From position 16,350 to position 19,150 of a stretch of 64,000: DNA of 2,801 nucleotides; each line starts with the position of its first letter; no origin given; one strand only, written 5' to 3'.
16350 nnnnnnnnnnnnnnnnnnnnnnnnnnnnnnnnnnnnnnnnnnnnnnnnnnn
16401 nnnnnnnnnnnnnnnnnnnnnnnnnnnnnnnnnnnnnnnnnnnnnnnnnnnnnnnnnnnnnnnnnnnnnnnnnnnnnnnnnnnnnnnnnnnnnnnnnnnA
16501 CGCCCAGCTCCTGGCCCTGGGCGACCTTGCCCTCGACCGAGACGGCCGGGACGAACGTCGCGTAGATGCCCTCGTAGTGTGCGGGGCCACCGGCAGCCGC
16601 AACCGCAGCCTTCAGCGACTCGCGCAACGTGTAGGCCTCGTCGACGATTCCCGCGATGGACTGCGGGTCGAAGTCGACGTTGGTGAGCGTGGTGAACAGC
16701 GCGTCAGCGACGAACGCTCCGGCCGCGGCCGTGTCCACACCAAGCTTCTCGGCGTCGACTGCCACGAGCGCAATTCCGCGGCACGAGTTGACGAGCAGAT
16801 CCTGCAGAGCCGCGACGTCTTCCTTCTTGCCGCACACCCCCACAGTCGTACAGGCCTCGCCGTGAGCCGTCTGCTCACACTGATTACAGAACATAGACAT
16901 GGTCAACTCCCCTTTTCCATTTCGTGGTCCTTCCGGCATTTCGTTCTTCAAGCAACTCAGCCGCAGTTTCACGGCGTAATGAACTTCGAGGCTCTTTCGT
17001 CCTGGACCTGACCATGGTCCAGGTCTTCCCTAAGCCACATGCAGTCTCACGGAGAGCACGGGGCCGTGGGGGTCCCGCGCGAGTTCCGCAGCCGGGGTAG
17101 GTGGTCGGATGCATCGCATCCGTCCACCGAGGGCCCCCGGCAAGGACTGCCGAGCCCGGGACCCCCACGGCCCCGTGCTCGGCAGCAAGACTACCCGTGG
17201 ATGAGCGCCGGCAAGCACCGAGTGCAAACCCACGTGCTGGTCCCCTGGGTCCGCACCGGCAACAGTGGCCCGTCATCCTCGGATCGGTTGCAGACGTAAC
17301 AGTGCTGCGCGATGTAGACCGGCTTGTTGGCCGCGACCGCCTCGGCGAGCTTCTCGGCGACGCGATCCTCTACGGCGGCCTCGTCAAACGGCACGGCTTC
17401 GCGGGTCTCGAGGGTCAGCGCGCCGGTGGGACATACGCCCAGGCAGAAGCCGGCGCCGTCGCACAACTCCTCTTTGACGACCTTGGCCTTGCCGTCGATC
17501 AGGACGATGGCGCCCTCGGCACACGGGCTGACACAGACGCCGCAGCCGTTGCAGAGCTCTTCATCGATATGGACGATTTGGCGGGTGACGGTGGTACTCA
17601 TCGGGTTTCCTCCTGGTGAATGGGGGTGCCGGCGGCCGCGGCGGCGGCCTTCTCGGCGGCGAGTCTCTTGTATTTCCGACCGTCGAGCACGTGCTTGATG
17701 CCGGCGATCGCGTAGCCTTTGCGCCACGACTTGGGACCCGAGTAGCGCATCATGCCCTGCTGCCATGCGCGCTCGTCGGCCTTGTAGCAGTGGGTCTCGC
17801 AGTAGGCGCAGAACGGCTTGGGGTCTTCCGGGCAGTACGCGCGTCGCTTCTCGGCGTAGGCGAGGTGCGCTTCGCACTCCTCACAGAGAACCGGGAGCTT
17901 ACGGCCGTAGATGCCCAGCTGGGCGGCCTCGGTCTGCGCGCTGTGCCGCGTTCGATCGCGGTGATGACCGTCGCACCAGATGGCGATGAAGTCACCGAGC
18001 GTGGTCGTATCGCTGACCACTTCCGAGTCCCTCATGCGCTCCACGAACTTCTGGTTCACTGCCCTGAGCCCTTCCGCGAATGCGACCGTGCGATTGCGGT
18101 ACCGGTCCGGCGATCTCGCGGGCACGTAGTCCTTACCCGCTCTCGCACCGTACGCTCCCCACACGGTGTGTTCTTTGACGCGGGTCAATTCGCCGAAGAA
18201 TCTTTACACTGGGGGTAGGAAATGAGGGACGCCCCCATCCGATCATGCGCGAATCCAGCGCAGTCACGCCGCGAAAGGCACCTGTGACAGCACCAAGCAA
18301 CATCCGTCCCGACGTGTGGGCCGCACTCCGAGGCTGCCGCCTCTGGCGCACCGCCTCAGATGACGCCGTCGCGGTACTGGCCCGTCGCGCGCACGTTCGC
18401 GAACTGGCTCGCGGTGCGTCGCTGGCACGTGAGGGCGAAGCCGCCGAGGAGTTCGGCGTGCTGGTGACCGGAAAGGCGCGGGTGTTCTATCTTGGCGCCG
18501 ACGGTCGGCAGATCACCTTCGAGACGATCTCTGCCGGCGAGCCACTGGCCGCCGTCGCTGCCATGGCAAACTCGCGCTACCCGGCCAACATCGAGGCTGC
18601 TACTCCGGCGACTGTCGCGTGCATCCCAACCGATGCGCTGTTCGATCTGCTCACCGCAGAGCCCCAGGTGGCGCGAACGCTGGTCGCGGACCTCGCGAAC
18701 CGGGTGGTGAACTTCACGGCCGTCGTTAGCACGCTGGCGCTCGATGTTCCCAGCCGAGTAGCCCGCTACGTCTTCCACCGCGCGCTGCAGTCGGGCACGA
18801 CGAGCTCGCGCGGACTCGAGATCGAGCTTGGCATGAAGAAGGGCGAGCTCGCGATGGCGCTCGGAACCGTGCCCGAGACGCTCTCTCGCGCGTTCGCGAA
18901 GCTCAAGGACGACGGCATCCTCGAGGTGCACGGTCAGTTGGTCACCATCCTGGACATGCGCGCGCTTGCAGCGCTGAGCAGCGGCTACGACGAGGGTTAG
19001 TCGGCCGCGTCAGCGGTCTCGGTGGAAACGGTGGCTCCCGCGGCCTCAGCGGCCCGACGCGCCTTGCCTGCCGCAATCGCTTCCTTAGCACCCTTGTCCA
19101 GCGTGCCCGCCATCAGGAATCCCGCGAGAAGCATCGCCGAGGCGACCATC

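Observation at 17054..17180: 127-nt rod-like nested hairpin with a perfect 24-bp GC-rich stem inside the hcp operon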

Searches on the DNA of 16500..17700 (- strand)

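Call 8: search_rna_families(source=window, start=16500, end=17700, threshold=evalue, max_evalue=10)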
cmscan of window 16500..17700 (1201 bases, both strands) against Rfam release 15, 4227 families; matches with E-value up to 10: 7.
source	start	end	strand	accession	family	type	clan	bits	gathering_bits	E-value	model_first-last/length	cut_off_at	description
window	17147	17192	+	RF03766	mir-3155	Gene; miRNA;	-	22.4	70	0.088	1-56/56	no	mir-3155 microRNA precursor family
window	17147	17185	-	RF03766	mir-3155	Gene; miRNA;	-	21.6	70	0.15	4-49/56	no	mir-3155 microRNA precursor family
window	16690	16739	+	RF02808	PyrR210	Gene; snRNA; snoRNA; HACA-box;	-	19.2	59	0.64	1-59/59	no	Pyrobaculum sRNA 210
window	17056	17181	+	RF01053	Deinococcus_Y_RNA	Gene;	-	17.5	80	4.3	1-126/126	no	Deinococcus radiodurans Y RNA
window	17476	17514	-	RF04305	HCV_SL1412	Cis-reg;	-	15.4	38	2.6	1-48/48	no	Hepatitis C virus stem-loop SL1412 RNA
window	17352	17391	-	RF01274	sR45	Gene; snRNA; snoRNA; CD-box;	-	15.3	40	2.6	1-55/55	no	Small nucleolar RNA sR45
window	16991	17029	-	RF01121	sR38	Gene; snRNA; snoRNA; CD-box;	-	14.1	50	1.8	21-59/59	no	Small nucleolar RNA sR38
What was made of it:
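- On Any Rfam 15 family: The best overlapping matches are mir-3155 (22.4 and 21.6 bits on the two strands, gathering score 70) and Deinococcus Y RNA (17.5 bits, gathering score 80), all noise (call 8).
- On Hairpin ribozyme: There is no helix 2 partner, no loop B and no Rfam hit (call 8).
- No Rfam family matches (call 8).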

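Call 50: build_rna_model(alignment_id=A3, structure=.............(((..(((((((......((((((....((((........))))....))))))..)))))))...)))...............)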
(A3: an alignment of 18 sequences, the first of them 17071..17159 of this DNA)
Model R1 built from alignment A3 (18 sequences, 97 columns); structure: as given.
model positions 91; base pairs 20; branch points 0; effective number of sequences 1.86; information 0.627 bits per position. Calibrated on 0.2 Mb of random sequence (short: E-values are rough).
structure used (alignment columns):
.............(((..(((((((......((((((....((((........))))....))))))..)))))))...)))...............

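Call 51: search_with_rna_model(model_id=R1, source=window, filters=off, max_evalue=10, show_alignments=3)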
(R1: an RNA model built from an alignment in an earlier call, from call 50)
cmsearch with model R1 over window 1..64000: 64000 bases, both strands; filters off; matches with E-value up to 10: 58.
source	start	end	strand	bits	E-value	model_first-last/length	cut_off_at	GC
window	17071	17159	-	78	7.3e-20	1-91/91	no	0.74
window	17091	17141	+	14.9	0.048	19-71/91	no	0.75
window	50720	50781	+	13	0.16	1-91/91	no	0.66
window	27571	27642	-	11.9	0.35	1-91/91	no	0.67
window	6135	6205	+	11.7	0.38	1-91/91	no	0.72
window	46473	46557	+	11.2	0.55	1-91/91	no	0.64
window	23385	23470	+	11.1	0.59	1-91/91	no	0.71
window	45884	45981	-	10.8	0.71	1-91/91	no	0.76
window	27808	27918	-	10.6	0.8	1-91/91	no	0.73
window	9538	9591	-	10.3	0.97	1-91/91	no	0.65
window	35956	36002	-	10.2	1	24-66/91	no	0.7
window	28129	28219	+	10.2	1.1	1-91/91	no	0.68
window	34437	34522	+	9.9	1.3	1-91/91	no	0.66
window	21706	21746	+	9.5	1.6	1-91/91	no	0.61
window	40321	40421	+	9.1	2.1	1-91/91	no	0.71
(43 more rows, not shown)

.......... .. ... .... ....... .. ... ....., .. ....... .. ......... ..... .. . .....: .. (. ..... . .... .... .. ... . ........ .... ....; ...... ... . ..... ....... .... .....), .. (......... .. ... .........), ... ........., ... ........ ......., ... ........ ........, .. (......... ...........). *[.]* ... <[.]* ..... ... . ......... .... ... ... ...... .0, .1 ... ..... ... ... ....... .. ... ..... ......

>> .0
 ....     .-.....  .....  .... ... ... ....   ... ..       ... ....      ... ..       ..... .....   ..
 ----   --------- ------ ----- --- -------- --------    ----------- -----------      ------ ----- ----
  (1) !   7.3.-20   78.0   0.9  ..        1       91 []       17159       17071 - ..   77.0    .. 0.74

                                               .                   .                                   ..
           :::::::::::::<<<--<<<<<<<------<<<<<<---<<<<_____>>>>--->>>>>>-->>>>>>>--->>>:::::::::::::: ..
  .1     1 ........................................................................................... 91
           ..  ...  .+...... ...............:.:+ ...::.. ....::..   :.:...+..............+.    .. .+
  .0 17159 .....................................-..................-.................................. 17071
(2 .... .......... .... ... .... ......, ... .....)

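Call 52: search_with_rna_model(model_id=R1, sources=[L006, L007, L008, L009, L017, L019, L020, L021, L022, L023, L024, L025, L026, L027, L028, L029, L030, L031, L032, L033, L034, L035, L036, L037, L038, L039, L040, L041, L042, L043, L044, L045, L046, L047, L048, L049, L050], max_evalue=1)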
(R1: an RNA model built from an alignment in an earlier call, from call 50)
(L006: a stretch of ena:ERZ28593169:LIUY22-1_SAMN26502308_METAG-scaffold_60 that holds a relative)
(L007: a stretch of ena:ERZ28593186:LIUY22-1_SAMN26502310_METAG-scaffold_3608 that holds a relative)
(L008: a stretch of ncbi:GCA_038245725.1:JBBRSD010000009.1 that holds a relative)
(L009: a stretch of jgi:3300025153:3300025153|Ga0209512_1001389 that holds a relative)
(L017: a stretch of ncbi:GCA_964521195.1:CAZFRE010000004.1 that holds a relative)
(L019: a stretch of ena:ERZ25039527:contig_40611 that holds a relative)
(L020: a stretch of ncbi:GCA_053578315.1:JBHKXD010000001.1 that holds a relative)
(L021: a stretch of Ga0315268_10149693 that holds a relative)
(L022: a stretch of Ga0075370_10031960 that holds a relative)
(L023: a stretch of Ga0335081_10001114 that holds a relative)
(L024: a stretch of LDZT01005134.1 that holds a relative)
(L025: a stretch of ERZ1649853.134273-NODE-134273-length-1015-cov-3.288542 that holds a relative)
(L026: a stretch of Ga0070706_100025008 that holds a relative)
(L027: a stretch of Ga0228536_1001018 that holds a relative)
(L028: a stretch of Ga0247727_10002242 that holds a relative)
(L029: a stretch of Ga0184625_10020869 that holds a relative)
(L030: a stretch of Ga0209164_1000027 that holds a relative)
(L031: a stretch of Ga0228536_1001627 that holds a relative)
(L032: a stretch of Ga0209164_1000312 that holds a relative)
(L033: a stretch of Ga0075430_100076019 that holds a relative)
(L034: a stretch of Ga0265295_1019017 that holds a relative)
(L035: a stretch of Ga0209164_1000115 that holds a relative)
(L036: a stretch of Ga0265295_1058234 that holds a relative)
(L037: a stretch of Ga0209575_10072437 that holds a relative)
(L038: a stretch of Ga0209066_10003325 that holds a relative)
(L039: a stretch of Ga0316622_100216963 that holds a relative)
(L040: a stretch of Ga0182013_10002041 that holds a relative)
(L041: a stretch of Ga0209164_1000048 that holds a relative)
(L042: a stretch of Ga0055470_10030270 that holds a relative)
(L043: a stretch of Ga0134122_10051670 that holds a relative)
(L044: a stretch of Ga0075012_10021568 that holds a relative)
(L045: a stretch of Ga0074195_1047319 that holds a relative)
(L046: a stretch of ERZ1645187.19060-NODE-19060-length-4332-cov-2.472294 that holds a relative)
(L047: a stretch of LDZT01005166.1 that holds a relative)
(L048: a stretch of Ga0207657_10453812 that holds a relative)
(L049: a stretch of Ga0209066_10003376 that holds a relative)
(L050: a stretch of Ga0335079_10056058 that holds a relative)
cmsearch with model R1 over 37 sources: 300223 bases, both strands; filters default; matches with E-value up to 1: 39.
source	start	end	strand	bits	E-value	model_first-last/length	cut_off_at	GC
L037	985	1075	-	96.4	2.2e-24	1-91/91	no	0.75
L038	1491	1581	-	95.9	3e-24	1-91/91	no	0.71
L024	672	762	-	93.7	1.2e-23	1-91/91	no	0.77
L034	1141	1231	-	93.6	1.3e-23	1-91/91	no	0.73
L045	916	1005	-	91.9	3.8e-23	1-91/91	no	0.67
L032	1273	1363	-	90.8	7.9e-23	1-91/91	no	0.73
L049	3412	3506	-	88.3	4e-22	1-91/91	no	0.76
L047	4774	4865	-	86.5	1.3e-21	1-91/91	no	0.76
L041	12804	12898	+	83.6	8.6e-21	1-91/91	no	0.75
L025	936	1015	+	79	1.8e-19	1-80/91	3'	0.8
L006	9752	9840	+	78.5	2.4e-19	1-91/91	no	0.75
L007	8412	8500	+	78.5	2.4e-19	1-91/91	no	0.75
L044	800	891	+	78.3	2.7e-19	1-91/91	no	0.78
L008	7103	7193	+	76.5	9.1e-19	1-91/91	no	0.78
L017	9792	9882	+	75.3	1.9e-18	1-91/91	no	0.78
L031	760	851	-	74.3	3.8e-18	1-91/91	no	0.78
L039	768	862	-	71.3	2.7e-17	1-91/91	no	0.8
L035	798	889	-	70.9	3.5e-17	1-91/91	no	0.82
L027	12956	13046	-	70.8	3.6e-17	1-91/91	no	0.78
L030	5572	5664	-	65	1.6e-15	1-91/91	no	0.8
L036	263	356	-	62.2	9.7e-15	1-91/91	no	0.8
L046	1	53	-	32.1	3.3e-06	1-51/91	3'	0.74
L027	6911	6983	+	30.9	7e-06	1-91/91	no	0.77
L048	822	920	-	23.1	0.0011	1-91/91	no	0.8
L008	7121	7173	-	22.9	0.0013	19-71/91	no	0.79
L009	9888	9942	+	22.6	0.0015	1-91/91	no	0.73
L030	1339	1420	-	20.8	0.0048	1-91/91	no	0.77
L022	103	178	-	19.3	0.013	1-91/91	no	0.74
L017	9810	9862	-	18.8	0.018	19-71/91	no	0.81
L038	1496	1581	+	15.9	0.12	1-91/91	no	0.72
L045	921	1005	+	15.6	0.14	1-91/91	no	0.68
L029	2968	3081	-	15.6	0.15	1-91/91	no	0.68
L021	936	1001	+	14.9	0.23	1-91/91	no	0.74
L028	2193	2213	-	14.6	0.29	17-74/91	no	0.9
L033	2665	2781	-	14.3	0.35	1-91/91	no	0.64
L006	9770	9820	-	14.1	0.39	19-71/91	no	0.76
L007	8430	8480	-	14.1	0.39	19-71/91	no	0.76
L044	831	862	-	13.4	0.6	32-62/91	no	0.81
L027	9022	9080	+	13.2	0.7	1-91/91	no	0.68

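Call 77: search_dna_similar(query=window:17040-17195:-, collection=plasmids, mode=distant, max_evalue=0.01, max_rows=10)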
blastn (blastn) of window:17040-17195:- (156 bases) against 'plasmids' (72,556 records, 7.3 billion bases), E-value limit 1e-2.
No match.

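Call 78: search_dna_similar(query=window:17040-17195:-, collection=phages, mode=distant, max_evalue=0.01, max_rows=10)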
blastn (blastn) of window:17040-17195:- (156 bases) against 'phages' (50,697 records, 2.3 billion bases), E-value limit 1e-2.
No match.

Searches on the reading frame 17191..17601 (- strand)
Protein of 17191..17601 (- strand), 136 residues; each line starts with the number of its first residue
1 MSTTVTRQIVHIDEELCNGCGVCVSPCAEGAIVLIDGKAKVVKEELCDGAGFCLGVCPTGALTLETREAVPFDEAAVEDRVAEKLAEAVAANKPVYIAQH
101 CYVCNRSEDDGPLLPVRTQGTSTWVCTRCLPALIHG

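Call 14: find_encoding_contigs(protein=window:17191-17601:-, flank=10000, max_places=10)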
Protein window:17191-17601:- (136 aa): no gene with exactly this product is on record in the collection.

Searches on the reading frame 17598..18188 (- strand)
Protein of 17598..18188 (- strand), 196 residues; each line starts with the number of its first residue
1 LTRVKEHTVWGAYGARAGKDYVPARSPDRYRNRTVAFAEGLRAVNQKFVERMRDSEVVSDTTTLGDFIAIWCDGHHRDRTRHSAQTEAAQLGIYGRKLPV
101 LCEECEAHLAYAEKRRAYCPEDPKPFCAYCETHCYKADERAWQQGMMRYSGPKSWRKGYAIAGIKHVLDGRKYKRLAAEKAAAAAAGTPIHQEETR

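Call 6: search_protein_families(library=pfam, proteins=[window:17598-18188:-])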
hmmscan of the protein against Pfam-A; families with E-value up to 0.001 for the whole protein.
window:17598-18188:- (196 aa): 1 family
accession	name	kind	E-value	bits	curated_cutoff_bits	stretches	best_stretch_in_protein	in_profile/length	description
PF11756.13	YgbA_NO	-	2.2e-17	63.9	25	1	60-175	6-102/106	Nitrous oxide-stimulated promoter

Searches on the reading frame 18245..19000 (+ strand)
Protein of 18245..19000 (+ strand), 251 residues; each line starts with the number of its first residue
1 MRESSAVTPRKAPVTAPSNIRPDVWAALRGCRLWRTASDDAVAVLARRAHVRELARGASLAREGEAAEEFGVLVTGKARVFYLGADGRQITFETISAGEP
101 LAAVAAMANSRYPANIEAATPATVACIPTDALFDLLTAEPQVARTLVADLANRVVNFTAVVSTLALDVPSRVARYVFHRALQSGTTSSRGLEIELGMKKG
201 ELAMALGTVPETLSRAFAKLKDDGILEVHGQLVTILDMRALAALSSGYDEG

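Call 6: search_protein_families(library=pfam, proteins=[window:18245-19000:+])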
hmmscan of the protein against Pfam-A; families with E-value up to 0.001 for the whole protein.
window:18245-19000:+ (251 aa): 2 families
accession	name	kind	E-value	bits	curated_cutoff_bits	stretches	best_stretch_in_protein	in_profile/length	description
PF00027.35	cNMP_binding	-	7.2e-16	58.4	27.5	1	52-137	2-87/89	Cyclic nucleotide-binding domain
PF13545.12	HTH_Crp_2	-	3e-15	56.3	27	1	171-244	2-70/70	Crp-like helix-turn-helix domain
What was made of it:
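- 18245..19000 (+): Crp/Fnr-family regulator (cNMP_binding + HTH_Crp_2), divergent from the operon. call 6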

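Call 16: find_encoding_contigs(protein=window:18245-19000:+, flank=10000, max_places=10)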
Protein window:18245-19000:+ (251 aa): no gene with exactly this product is on record in the collection.
